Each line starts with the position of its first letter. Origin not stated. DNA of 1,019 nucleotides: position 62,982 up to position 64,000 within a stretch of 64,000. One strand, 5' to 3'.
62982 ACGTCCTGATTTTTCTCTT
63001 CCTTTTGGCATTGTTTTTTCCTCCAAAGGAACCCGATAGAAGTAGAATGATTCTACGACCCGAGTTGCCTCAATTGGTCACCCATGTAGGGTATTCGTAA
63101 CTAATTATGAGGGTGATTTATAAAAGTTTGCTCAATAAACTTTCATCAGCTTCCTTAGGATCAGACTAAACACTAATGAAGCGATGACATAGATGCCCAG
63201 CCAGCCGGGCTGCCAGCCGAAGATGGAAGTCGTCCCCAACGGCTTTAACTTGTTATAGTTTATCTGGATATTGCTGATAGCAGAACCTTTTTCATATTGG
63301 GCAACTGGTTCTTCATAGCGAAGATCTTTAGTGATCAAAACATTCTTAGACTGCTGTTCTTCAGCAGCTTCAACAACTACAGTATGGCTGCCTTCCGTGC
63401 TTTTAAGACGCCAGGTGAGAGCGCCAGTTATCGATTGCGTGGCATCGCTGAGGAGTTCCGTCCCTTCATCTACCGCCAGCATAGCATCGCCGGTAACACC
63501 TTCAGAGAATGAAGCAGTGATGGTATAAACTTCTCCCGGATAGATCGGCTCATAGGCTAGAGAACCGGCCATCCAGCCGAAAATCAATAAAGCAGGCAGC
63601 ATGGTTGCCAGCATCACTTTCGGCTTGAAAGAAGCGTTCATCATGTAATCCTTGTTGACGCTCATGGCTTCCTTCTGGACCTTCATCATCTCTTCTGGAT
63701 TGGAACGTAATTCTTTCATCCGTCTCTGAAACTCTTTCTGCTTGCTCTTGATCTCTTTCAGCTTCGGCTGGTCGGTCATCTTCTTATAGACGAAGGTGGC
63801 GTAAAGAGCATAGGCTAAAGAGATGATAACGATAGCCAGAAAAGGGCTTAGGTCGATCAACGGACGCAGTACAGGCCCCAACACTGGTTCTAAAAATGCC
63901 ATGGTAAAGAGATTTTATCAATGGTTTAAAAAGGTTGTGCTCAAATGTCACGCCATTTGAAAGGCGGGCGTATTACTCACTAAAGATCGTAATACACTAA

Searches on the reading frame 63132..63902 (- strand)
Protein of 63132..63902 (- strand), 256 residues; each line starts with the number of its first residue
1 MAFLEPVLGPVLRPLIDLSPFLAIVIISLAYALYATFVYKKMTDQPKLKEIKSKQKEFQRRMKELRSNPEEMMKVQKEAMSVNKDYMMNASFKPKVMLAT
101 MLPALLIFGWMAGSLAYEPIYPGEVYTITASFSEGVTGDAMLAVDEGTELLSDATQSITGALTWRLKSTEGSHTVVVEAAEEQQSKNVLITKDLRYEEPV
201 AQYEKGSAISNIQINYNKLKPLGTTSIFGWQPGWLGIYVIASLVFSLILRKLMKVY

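Call 79: find_encoding_contigs(protein=window:63132-63902:-, flank=10000, max_places=2)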
Protein window:63132-63902:- (256 aa): 6 contigs read that carry it; 2 places shown.
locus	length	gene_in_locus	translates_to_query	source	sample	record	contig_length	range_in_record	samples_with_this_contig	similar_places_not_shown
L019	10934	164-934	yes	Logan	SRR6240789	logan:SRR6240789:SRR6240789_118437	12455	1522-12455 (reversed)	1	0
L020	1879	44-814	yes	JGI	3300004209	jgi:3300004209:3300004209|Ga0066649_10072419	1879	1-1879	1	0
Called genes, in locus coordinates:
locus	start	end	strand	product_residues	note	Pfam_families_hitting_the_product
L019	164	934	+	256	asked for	PF01956:EMC3_TMCO1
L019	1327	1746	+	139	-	-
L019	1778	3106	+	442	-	-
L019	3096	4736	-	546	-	PF18262:PhetRS_B1 (faint), PF01409:tRNA-synt_2d (faint), PF03484:B5, PF17759:tRNA_synthFbeta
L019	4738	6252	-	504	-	PF01409:tRNA-synt_2d, PF00587:tRNA-synt_2b (weak)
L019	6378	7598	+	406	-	-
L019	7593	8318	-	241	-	PF00215:OMPdecase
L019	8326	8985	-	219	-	PF00156:Pribosyltran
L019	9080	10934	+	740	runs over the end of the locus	PF01979:Amidohydro_1, PF12890:DHOase, PF07969:Amidohydro_3, PF01180:DHO_dh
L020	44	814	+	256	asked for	PF01956:EMC3_TMCO1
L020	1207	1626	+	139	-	-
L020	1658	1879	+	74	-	?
